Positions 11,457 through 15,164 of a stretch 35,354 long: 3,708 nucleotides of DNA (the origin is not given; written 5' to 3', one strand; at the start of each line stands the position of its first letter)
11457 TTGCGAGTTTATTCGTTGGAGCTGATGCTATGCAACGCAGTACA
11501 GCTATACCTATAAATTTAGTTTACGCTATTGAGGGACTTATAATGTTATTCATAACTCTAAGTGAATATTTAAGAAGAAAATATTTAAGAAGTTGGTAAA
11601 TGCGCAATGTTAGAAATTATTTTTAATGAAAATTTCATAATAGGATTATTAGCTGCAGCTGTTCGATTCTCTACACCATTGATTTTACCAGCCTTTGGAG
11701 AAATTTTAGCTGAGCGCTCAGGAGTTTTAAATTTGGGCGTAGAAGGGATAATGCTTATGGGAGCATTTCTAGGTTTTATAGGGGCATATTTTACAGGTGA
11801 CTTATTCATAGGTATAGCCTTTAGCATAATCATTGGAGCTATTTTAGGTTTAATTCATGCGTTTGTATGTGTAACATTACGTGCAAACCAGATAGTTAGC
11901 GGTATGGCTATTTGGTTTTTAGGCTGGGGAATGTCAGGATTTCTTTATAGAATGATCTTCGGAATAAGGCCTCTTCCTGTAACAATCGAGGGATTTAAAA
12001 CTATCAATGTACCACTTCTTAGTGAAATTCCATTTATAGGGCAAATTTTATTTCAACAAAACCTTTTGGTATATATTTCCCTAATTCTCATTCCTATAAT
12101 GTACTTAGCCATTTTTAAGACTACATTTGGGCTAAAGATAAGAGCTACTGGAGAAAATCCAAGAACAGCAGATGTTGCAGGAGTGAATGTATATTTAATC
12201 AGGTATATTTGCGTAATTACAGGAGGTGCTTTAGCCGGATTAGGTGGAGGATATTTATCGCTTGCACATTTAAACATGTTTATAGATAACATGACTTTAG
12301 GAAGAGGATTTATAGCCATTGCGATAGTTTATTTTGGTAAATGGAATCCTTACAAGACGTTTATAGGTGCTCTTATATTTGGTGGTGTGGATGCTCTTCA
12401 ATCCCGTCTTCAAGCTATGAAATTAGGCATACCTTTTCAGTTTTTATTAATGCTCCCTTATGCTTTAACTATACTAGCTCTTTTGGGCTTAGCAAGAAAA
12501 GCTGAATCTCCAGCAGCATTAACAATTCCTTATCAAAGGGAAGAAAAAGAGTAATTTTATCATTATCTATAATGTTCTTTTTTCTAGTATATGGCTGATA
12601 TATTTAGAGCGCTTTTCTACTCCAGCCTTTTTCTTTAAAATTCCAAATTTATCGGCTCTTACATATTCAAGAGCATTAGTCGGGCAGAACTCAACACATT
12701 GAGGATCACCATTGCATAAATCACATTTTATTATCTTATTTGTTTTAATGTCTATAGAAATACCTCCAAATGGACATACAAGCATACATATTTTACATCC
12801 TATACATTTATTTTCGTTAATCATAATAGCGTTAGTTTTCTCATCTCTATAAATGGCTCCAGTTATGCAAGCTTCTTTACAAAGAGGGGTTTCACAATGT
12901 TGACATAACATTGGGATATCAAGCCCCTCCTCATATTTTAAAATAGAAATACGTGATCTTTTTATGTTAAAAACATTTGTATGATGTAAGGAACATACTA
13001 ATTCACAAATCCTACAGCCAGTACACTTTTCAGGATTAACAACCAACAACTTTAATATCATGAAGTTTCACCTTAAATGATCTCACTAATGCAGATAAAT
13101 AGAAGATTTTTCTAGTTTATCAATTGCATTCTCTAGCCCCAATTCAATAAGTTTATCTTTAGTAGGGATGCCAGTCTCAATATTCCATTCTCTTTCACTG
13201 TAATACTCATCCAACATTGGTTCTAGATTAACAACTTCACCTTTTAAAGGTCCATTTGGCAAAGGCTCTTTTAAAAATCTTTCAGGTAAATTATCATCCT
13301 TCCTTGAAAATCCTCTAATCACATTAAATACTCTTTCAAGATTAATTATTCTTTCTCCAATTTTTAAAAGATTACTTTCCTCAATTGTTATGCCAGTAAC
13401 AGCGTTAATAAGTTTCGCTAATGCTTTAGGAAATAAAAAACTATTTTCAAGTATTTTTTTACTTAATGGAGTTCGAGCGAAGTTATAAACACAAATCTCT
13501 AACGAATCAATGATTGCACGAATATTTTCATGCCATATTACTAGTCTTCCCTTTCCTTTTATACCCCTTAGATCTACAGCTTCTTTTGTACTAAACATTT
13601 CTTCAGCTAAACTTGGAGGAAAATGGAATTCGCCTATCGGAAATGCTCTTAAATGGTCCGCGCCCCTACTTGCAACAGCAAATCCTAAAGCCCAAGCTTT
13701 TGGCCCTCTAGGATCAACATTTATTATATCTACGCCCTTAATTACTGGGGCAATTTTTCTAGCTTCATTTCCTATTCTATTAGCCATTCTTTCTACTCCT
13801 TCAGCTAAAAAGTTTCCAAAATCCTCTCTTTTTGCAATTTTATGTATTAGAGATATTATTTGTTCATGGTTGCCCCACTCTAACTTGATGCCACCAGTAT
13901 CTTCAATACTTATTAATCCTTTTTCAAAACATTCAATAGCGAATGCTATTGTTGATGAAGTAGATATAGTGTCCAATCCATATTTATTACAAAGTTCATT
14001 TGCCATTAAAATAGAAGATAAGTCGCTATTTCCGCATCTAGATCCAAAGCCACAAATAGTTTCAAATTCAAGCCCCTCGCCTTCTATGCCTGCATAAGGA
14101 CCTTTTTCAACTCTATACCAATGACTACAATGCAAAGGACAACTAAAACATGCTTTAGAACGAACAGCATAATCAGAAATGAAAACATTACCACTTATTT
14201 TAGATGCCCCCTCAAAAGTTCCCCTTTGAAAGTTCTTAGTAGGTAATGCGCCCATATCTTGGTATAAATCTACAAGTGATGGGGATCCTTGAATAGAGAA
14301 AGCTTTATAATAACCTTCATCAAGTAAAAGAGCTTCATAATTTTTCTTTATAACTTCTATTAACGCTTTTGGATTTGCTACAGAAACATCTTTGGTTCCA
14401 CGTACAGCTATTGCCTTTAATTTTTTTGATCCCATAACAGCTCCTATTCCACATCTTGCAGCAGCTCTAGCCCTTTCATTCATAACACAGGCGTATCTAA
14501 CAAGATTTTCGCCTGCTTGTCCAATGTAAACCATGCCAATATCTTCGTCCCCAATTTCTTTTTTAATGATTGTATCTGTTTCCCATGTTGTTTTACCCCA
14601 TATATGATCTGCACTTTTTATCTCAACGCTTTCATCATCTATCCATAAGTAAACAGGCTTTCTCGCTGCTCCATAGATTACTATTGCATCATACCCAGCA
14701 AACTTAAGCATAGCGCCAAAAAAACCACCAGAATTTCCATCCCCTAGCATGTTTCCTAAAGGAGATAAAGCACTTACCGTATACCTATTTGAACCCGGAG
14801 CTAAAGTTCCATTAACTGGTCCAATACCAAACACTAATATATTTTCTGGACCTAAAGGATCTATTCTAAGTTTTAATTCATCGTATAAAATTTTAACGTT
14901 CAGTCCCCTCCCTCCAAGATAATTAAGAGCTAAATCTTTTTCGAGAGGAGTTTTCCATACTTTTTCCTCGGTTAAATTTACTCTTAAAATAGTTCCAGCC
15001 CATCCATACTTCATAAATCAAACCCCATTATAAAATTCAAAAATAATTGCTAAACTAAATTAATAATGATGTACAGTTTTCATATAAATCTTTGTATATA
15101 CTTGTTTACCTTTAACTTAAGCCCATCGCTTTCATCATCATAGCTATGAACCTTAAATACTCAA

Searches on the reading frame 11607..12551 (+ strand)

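Call 47: search_protein_families(library=pfam, proteins=[window:11607-12551:+], max_evalue=0.00001)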
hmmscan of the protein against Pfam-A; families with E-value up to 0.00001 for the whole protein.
window:11607-12551:+ (315 aa): 1 family
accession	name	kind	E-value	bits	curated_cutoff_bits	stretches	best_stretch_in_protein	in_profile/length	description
PF02653.21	BPD_transp_2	-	1.8e-34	119.6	26.8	1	18-291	5-268/269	Branched-chain amino acid transport system / permease component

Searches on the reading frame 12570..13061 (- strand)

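Call 48: search_protein_families(library=pfam, proteins=[window:12570-13061:-], max_evalue=0.00001)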
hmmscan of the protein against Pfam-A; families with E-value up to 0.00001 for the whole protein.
window:12570-13061:- (164 aa): 11 families
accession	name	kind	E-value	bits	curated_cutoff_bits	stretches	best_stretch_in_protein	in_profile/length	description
PF13247.11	Fer4_11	-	1.8e-15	57.4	26.2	1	49-133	6-97/100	4Fe-4S dicluster domain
PF00037.32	Fer4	-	2e-15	56.3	21.1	1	80-101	2-23/24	4Fe-4S binding domain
PF12837.12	Fer4_6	-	1e-14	54.1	25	1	81-100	4-23/24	4Fe-4S binding domain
PF12838.12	Fer4_7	-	2.4e-14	54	27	1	53-99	2-51/52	4Fe-4S dicluster domain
PF13187.11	Fer4_9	-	1.9e-10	41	27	0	85-130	1-51/52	4Fe-4S dicluster domain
PF12797.12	Fer4_2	-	2.6e-10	40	24.5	1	79-98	3-22/22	4Fe-4S binding domain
PF13237.11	Fer4_10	-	3.9e-10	39.9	25.5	0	79-127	2-53/53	4Fe-4S dicluster domain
PF14697.11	Fer4_21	-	4.1e-10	40.1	35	1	81-131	3-57/59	4Fe-4S dicluster domain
PF13484.11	Fer4_16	-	1.3e-06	29.5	30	0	81-98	48-65/66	4Fe-4S double cluster binding domain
PF25160.1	LdpA_Fe-S-bd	-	1.8e-06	28.1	27.6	0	55-102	4-44/49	LdpA Fe-S cluster-binding domain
PF12800.12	Fer4_4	-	7.1e-06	26.4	24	0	84-99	2-17/17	4Fe-4S binding domain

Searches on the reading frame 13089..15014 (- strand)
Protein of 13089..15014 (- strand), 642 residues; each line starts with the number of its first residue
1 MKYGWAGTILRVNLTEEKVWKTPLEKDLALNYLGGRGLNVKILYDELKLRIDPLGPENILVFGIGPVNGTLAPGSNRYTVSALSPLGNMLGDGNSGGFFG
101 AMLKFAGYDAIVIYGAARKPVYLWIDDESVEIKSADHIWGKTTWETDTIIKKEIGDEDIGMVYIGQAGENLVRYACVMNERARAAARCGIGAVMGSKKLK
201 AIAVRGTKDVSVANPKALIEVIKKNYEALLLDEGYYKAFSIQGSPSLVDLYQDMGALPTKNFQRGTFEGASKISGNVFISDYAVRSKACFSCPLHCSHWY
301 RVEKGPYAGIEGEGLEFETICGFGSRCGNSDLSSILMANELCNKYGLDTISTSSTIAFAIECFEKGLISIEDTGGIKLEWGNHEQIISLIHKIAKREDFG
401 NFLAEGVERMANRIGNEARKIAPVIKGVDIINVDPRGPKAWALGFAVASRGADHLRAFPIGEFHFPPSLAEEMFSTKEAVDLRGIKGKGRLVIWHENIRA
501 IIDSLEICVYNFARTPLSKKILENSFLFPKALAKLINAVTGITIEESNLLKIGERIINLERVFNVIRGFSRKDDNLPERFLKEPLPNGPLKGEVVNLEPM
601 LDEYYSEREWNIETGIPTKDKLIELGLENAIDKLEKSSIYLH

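Call 48: search_protein_families(library=pfam, proteins=[window:13089-15014:-], max_evalue=0.00001)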
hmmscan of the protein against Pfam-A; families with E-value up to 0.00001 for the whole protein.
window:13089-15014:- (642 aa): 2 families
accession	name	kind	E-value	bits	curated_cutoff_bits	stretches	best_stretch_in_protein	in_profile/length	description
PF01314.23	AFOR_C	-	7.6e-132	440.5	27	1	221-627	2-385/385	Aldehyde ferredoxin oxidoreductase, domains 2 & 3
PF02730.20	AFOR_N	-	1.5e-79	266.8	29.8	1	7-207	1-199/199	Aldehyde ferredoxin oxidoreductase, N-terminal domain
